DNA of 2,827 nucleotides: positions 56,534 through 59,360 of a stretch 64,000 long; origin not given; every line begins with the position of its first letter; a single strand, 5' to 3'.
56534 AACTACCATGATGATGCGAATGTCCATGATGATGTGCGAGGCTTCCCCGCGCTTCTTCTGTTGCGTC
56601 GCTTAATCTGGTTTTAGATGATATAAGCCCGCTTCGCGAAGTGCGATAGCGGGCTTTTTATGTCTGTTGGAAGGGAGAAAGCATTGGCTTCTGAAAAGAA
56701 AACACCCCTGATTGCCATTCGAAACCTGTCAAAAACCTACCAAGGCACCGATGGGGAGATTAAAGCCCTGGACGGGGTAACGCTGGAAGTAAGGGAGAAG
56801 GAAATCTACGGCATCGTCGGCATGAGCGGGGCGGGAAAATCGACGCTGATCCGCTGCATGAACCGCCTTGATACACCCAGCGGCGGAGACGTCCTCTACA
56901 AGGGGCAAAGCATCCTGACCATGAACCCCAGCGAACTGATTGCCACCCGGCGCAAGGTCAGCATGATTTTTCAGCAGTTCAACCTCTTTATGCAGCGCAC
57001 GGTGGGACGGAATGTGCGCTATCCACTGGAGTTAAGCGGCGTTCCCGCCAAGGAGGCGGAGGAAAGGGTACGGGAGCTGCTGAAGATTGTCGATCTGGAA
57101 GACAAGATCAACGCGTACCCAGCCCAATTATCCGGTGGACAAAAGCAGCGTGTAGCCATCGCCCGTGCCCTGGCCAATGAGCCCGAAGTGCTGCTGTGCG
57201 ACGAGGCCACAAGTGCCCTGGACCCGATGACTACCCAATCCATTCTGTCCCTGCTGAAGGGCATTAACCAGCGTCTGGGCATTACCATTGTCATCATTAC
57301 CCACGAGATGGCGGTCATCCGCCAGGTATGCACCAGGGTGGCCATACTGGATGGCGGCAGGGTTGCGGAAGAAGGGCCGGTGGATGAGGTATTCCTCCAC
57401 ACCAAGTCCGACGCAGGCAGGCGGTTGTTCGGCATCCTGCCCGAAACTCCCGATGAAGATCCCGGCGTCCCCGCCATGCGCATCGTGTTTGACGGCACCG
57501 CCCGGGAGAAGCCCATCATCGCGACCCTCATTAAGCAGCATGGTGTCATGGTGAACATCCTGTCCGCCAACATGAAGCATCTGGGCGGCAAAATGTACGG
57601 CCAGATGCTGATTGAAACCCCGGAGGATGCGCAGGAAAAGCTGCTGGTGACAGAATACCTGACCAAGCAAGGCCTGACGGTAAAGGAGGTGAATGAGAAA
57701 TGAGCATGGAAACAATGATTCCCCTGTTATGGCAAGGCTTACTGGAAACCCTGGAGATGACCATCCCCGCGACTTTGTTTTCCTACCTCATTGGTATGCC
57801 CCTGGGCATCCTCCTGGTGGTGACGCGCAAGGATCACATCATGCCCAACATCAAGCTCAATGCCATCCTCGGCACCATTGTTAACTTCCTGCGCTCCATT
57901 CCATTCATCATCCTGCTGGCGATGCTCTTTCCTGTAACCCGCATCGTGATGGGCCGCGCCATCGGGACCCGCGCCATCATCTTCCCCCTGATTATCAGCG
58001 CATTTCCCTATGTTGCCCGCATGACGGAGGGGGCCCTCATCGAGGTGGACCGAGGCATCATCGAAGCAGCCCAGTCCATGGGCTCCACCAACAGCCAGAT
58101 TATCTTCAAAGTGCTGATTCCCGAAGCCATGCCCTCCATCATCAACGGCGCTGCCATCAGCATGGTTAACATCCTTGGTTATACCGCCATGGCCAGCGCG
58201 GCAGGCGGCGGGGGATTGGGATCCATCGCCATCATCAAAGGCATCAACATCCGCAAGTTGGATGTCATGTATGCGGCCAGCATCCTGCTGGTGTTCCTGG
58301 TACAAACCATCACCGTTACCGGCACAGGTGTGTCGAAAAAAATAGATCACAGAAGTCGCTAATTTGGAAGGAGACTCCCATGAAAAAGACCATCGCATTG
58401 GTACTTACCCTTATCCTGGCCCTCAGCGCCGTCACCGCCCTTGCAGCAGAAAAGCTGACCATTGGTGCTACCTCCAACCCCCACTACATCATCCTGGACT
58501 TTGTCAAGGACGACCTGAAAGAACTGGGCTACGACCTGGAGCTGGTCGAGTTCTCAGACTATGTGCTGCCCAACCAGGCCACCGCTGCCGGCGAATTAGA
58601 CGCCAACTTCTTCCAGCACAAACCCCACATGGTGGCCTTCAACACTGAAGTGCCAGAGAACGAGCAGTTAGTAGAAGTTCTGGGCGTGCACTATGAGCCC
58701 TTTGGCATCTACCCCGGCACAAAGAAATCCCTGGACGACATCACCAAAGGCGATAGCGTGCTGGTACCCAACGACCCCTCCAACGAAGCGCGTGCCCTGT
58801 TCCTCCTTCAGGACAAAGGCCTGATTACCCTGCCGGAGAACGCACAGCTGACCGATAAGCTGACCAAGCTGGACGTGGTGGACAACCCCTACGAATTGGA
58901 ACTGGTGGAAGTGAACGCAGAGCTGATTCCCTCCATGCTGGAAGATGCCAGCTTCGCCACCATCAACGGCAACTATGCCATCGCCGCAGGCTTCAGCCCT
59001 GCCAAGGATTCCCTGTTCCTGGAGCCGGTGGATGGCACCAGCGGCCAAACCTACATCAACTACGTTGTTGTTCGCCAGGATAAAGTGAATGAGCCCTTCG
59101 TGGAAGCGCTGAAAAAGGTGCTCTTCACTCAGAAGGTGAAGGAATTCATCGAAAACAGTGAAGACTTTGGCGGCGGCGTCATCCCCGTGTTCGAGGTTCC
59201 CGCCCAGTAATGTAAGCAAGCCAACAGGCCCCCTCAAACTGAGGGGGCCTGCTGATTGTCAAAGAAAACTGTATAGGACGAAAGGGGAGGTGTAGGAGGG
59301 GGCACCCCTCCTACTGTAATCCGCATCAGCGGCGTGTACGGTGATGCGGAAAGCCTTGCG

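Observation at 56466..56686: Met/Cys-rich 25-codon leader ORF plus terminator in front of metNIQ: candidate ribosome-mediated methionine attenuator where an S-box/T-box is expected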

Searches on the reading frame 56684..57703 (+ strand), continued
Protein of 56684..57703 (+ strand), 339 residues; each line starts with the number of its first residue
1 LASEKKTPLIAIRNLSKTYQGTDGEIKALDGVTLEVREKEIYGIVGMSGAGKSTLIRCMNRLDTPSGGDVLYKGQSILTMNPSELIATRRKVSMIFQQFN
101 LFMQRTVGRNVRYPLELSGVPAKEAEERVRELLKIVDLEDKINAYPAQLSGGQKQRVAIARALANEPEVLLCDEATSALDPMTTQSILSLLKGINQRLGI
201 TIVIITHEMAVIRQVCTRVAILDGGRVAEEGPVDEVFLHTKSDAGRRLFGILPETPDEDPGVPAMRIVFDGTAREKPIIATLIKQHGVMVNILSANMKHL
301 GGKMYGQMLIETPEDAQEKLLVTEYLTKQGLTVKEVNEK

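Call 75: find_encoding_contigs(protein=P0167, flank=1500, max_places=1)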
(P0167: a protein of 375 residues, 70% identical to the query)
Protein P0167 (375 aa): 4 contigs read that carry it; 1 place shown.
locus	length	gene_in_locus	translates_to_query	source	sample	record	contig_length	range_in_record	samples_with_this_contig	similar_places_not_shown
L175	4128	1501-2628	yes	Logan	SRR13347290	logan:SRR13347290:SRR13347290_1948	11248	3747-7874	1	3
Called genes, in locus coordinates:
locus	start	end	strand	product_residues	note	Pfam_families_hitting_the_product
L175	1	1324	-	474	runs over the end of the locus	PF00392:GntR, PF00155:Aminotran_1_2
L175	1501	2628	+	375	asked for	PF00005:ABC_tran, PF02463:SMC_N, PF13401:AAA_22 (faint), PF13304:AAA_21 (faint), PF09383:NIL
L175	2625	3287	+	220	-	PF00528:BPD_transp_1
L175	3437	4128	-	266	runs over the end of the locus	PF00702:Hydrolase, PF13344:Hydrolase_6, PF13242:Hydrolase_like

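Call 76: find_encoding_contigs(protein=P0240, flank=1500, max_places=1)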
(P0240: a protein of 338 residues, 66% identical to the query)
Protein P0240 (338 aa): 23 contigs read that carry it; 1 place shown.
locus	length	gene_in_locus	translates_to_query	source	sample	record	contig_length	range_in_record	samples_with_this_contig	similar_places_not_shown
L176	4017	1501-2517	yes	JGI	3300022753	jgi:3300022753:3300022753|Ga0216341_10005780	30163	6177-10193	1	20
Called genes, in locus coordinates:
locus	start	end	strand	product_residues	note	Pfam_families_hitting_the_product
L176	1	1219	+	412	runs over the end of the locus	PF05221:AdoHcyase, PF02826:2-Hacid_dh_C (faint), PF05221:AdoHcyase, PF00670:AdoHcyase_NAD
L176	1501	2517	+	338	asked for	PF00005:ABC_tran, PF02463:SMC_N (weak), PF13304:AAA_21 (faint), PF13401:AAA_22 (faint), PF09383:NIL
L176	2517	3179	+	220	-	PF00528:BPD_transp_1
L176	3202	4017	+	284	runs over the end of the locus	PF03180:Lipoprotein_9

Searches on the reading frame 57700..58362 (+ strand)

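Call 50: search_protein_families(library=pfam, proteins=[window:57700-58362:+], max_evalue=0.00001)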
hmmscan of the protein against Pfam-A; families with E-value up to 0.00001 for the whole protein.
window:57700-58362:+ (220 aa): 1 family
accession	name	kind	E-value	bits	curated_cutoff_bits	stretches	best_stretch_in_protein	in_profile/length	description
PF00528.27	BPD_transp_1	-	1.7e-22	80.5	26.4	1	32-218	1-181/184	Binding-protein-dependent transport system inner membrane component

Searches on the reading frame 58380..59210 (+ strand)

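Call 50: search_protein_families(library=pfam, proteins=[window:58380-59210:+], max_evalue=0.00001)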
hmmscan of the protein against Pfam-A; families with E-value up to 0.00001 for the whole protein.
window:58380-59210:+ (276 aa): 1 family
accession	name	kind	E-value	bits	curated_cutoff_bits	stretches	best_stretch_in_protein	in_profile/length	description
PF03180.19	Lipoprotein_9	-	1.3e-70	237.7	27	1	26-271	1-236/236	NlpA lipoprotein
